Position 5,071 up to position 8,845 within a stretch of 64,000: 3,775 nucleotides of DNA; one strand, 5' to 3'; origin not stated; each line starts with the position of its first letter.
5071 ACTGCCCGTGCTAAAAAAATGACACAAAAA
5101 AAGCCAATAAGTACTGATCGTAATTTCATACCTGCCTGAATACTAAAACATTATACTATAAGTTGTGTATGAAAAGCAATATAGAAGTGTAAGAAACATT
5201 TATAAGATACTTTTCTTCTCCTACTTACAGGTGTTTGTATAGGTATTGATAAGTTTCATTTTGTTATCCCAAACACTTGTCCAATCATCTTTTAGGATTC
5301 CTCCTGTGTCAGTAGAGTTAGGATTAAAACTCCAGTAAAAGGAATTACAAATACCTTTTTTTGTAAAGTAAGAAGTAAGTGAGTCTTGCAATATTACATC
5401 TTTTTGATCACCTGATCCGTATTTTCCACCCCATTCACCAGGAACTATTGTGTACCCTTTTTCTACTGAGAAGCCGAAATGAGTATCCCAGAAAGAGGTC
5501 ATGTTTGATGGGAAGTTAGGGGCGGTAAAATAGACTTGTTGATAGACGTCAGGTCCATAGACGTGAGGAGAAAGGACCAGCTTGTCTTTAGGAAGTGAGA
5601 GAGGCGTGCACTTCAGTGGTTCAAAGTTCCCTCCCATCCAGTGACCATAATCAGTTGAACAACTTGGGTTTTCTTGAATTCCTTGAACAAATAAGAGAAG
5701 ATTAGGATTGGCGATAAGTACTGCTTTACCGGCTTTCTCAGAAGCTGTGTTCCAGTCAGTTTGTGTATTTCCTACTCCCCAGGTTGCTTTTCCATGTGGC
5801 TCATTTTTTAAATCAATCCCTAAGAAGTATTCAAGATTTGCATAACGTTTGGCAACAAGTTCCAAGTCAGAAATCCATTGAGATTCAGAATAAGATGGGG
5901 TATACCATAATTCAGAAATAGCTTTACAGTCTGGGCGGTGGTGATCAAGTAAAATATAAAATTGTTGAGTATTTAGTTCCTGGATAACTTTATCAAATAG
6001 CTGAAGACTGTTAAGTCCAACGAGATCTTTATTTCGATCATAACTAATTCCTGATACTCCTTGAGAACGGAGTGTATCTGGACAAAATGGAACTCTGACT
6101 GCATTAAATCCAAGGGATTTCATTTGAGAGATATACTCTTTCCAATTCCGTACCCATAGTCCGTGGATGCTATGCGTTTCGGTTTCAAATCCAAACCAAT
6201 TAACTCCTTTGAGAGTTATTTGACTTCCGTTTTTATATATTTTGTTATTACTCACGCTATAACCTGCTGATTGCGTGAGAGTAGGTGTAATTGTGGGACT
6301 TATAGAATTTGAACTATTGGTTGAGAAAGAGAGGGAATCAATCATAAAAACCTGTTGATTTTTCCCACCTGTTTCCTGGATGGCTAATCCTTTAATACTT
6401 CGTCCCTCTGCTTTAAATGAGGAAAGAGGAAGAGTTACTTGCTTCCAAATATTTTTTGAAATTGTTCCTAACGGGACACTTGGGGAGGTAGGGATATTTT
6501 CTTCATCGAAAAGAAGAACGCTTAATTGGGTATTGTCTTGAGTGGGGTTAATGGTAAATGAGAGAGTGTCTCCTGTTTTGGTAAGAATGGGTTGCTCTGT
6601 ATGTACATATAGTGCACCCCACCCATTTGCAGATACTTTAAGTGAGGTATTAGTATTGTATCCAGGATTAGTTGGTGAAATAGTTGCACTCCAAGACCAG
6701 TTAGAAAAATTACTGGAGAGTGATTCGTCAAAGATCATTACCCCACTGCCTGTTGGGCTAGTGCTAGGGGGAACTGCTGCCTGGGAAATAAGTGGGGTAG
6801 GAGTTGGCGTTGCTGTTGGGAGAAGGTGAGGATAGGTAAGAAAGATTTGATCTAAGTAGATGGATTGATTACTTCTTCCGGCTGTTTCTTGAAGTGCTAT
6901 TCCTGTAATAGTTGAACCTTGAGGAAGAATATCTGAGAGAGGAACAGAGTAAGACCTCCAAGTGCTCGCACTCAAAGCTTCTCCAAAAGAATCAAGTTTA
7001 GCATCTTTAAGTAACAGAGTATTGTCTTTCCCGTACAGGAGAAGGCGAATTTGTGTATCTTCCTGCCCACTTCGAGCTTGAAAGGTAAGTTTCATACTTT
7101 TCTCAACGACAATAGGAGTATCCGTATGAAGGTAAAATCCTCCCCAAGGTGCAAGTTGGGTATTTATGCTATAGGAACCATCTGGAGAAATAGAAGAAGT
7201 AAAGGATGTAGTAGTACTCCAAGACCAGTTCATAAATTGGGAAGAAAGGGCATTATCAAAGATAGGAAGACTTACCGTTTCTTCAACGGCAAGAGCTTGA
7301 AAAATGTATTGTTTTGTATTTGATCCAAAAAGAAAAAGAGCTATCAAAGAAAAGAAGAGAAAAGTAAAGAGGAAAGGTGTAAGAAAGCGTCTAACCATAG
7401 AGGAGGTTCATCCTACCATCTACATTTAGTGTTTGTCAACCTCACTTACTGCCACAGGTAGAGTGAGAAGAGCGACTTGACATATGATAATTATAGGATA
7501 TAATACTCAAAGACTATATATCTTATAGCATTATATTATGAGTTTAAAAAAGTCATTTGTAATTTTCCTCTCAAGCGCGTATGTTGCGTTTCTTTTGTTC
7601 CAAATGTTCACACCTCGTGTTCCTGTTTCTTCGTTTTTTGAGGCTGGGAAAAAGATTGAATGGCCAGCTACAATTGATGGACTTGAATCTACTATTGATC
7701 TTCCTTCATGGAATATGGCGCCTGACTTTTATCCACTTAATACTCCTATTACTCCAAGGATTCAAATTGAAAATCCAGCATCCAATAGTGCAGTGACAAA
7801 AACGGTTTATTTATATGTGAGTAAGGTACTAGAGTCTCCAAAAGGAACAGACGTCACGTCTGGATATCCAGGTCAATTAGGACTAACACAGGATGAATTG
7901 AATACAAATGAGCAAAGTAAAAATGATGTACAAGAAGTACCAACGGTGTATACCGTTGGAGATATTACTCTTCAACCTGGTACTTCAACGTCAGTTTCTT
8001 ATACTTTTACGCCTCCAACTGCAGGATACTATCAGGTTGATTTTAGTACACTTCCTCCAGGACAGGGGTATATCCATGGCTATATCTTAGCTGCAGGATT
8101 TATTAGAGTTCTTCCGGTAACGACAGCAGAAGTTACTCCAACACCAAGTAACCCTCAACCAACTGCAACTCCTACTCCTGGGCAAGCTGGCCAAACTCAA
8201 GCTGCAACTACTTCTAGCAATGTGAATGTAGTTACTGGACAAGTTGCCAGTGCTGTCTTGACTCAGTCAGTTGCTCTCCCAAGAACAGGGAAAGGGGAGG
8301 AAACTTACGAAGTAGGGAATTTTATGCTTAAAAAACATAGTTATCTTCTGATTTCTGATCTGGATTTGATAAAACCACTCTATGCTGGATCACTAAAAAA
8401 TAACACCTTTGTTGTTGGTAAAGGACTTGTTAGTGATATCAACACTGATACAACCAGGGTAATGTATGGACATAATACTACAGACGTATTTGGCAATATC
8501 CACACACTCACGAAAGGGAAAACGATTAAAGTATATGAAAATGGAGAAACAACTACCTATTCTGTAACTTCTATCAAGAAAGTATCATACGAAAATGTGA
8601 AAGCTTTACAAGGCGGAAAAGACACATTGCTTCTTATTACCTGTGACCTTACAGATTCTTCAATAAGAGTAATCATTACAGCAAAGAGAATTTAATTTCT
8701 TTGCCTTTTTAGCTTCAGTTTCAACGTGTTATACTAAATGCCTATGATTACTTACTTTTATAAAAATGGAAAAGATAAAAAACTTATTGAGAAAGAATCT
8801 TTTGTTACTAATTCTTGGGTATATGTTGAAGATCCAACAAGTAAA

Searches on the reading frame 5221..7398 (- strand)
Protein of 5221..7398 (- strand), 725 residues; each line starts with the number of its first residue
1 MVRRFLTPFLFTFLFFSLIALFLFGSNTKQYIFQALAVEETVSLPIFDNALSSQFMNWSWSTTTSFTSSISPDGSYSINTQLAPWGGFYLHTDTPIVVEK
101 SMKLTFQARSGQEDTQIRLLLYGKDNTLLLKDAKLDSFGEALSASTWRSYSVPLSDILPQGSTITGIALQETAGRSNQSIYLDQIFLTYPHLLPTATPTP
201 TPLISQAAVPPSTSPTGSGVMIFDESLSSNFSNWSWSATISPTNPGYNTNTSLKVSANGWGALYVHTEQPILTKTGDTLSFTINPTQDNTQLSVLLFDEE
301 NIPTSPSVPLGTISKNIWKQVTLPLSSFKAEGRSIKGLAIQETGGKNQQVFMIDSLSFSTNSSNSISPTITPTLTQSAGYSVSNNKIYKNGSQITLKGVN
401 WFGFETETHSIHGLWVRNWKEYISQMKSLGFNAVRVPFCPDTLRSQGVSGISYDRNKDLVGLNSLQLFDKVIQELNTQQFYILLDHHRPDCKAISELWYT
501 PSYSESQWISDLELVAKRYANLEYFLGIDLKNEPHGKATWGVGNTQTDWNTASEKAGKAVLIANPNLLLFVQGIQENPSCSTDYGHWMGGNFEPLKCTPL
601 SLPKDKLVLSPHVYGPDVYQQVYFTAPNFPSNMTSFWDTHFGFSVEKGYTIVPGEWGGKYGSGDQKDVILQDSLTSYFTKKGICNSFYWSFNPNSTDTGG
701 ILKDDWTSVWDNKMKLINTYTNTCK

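Call 77: search_protein_families(library=pfam, proteins=[window:5221-7398:-], max_evalue=0.00001)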
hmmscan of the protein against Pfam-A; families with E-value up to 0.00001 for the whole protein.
window:5221-7398:- (725 aa): 1 family
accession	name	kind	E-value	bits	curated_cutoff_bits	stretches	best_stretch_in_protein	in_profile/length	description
PF00150.24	Cellulase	-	5.2e-41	141.4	23.5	1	397-695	6-272/272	Cellulase (glycosyl hydrolase family 5)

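Call 78: search_protein_families(library=pfam, proteins=[window:5221-7398:-], max_evalue=0.001)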
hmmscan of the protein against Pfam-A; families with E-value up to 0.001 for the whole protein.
window:5221-7398:- (725 aa): 1 family
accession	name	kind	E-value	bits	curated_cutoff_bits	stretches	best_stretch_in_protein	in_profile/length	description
PF00150.24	Cellulase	-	5.2e-41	141.4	23.5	1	397-695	6-272/272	Cellulase (glycosyl hydrolase family 5)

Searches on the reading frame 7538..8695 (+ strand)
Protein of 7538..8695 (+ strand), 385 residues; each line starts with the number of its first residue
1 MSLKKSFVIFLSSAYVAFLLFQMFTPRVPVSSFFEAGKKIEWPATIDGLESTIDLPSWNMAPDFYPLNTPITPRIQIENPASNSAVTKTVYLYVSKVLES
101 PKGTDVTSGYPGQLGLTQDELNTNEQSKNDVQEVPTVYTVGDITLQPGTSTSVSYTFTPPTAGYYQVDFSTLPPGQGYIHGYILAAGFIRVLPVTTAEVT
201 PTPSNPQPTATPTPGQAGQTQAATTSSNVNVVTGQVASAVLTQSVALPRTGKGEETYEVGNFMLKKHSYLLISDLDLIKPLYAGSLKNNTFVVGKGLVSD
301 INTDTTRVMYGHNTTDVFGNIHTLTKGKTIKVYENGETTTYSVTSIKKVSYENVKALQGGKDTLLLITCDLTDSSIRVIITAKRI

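Call 78: search_protein_families(library=pfam, proteins=[window:7538-8695:+], max_evalue=0.001)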
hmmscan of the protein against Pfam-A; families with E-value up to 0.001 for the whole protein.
window:7538-8695:+ (385 aa): 1 family
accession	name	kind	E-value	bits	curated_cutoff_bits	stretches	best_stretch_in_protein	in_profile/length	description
PF04203.18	Sortase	-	2.3e-14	53.6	26.6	1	302-384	35-124/125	Sortase domain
